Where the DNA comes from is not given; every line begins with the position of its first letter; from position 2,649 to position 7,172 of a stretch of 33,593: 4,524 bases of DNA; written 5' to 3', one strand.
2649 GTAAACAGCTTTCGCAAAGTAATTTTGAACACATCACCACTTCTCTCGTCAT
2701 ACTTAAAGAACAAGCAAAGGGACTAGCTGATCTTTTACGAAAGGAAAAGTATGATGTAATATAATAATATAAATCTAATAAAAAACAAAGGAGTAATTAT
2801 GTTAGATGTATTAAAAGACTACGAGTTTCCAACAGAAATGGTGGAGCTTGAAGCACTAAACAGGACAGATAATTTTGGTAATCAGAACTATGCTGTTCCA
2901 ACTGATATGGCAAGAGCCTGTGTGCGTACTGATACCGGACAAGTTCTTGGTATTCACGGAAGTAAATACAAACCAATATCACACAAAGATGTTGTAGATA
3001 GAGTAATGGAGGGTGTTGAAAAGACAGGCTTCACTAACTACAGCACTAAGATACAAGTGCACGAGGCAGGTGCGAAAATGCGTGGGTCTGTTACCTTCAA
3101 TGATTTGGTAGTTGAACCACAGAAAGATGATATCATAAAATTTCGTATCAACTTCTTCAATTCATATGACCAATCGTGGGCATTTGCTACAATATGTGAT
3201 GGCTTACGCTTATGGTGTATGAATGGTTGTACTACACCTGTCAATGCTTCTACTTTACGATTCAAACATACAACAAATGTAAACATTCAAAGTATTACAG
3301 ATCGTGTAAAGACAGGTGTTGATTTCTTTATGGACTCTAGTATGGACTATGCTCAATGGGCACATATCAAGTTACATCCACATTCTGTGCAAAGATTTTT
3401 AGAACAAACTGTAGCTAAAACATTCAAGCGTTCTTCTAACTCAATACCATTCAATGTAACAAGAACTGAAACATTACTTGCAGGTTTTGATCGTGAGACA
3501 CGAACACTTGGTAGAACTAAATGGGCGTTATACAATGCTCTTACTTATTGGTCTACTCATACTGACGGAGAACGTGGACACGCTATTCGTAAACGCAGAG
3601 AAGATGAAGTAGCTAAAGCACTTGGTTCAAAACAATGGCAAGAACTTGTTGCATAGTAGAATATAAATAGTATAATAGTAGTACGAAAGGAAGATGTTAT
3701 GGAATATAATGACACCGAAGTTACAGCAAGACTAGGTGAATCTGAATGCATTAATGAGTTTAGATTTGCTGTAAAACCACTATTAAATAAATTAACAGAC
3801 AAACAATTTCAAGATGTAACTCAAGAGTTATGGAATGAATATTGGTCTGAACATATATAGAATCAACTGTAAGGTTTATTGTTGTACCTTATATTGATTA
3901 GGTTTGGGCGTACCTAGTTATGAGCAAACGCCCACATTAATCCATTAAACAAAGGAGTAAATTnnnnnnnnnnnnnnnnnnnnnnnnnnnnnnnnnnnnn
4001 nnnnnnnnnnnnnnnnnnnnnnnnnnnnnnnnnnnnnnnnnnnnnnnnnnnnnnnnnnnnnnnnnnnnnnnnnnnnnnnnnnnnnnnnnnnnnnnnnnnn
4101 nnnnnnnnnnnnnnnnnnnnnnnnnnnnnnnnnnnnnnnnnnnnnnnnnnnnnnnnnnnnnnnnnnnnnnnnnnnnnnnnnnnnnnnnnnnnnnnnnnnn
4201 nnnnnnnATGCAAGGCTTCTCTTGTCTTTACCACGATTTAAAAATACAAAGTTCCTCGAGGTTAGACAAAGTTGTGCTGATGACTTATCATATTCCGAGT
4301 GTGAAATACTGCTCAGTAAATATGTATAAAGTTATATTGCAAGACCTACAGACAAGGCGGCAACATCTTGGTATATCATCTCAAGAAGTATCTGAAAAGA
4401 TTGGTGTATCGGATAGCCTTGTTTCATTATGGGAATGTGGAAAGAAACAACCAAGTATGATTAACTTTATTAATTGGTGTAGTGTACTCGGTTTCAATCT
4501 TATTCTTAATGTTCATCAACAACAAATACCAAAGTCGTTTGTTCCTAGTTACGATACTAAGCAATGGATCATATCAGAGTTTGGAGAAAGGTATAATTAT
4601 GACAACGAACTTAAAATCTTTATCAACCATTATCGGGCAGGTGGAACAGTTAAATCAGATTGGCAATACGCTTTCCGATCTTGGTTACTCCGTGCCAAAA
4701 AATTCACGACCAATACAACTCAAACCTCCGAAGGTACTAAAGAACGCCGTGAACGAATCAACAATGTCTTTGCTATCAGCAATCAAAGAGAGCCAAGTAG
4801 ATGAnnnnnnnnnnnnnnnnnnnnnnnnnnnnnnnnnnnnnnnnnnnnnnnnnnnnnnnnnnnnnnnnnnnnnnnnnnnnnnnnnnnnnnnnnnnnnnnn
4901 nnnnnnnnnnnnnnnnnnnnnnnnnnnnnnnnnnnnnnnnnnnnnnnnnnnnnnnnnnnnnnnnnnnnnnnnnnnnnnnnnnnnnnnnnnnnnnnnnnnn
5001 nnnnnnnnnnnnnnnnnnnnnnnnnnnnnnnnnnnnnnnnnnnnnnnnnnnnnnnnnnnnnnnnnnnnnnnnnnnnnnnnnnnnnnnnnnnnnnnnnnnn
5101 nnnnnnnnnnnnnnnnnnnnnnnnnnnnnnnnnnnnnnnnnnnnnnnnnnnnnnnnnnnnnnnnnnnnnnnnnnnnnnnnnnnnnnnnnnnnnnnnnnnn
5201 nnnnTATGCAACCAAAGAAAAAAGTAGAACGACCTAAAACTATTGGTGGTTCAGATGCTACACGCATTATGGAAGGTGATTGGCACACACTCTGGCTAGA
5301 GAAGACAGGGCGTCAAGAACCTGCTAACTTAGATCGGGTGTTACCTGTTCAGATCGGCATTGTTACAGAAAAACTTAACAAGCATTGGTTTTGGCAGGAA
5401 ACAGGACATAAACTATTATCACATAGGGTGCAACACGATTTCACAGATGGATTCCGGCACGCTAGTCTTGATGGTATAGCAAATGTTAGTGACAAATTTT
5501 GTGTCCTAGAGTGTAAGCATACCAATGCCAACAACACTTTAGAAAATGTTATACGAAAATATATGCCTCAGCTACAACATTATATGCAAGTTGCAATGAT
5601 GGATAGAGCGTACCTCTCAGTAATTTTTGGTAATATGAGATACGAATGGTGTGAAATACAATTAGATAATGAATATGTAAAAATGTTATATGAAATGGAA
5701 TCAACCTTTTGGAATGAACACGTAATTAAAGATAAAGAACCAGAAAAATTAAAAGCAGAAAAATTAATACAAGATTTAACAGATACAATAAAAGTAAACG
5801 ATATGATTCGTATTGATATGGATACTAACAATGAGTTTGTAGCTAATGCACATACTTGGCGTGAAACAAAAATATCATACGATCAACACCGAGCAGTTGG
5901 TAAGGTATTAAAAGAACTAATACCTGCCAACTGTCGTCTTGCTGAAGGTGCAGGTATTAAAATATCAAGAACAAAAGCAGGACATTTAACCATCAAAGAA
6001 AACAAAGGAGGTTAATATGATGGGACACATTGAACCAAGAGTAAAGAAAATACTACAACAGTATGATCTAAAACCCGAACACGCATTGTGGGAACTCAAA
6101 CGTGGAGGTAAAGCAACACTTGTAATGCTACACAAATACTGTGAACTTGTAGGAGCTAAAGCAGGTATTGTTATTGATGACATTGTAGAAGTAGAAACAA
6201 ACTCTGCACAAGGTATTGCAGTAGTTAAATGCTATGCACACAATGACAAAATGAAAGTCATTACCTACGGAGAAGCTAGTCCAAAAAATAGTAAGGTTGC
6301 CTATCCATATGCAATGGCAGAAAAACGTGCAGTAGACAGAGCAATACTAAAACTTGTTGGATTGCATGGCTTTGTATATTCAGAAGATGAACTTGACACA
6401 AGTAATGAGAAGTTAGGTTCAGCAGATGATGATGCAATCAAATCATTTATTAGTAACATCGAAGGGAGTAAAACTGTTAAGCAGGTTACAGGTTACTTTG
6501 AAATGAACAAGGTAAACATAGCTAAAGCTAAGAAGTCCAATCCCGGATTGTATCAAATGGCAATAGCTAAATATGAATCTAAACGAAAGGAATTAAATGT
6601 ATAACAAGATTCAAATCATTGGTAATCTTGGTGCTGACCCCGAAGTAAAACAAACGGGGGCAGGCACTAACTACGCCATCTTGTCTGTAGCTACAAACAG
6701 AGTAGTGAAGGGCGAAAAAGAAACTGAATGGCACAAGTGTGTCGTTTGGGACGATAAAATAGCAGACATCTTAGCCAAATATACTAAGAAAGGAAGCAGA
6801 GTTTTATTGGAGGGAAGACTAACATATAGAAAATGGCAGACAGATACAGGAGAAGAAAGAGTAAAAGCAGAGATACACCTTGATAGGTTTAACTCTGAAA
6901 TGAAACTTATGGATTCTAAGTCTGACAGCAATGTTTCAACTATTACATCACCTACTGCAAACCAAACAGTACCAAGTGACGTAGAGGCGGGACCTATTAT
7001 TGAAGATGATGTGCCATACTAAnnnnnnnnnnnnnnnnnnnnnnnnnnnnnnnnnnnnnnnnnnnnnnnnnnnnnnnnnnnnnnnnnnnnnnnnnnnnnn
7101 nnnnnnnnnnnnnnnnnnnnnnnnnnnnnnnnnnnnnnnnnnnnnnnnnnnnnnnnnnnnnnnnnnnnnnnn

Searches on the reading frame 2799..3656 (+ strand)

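Call 83: search_protein_families(library=pfam, proteins=[window:2799-3656:+], max_evalue=0.001)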
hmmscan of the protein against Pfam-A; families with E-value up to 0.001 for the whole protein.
window:2799-3656:+ (285 aa): 1 family
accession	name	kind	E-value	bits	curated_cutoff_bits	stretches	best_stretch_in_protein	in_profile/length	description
PF06067.16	DUF932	-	6.7e-18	65.7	23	1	50-261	2-215/227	Domain of unknown function (DUF932)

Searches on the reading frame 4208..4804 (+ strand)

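Call 83: search_protein_families(library=pfam, proteins=[window:4208-4804:+], max_evalue=0.001)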
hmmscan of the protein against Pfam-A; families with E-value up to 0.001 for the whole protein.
window:4208-4804:+ (198 aa): 1 family
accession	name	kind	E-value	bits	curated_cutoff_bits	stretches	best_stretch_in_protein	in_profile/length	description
PF01381.28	HTH_3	-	1.1e-07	32.3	23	1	48-97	2-51/55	Helix-turn-helix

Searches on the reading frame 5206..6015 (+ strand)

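Call 83: search_protein_families(library=pfam, proteins=[window:5206-6015:+], max_evalue=0.001)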
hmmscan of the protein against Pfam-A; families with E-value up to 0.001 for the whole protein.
window:5206-6015:+ (269 aa): 1 family
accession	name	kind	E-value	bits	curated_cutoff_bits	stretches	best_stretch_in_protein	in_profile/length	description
PF09588.16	YqaJ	-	3.8e-13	50.4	22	1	9-131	6-148/150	YqaJ-like viral recombinase domain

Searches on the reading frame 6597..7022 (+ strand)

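Call 83: search_protein_families(library=pfam, proteins=[window:6597-7022:+], max_evalue=0.001)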
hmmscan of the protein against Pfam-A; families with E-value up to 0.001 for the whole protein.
window:6597-7022:+ (141 aa): 1 family
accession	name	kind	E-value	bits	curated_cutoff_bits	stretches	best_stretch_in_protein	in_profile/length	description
PF00436.31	SSB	-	5.8e-30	103.9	26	1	3-98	2-101/104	Single-strand binding protein family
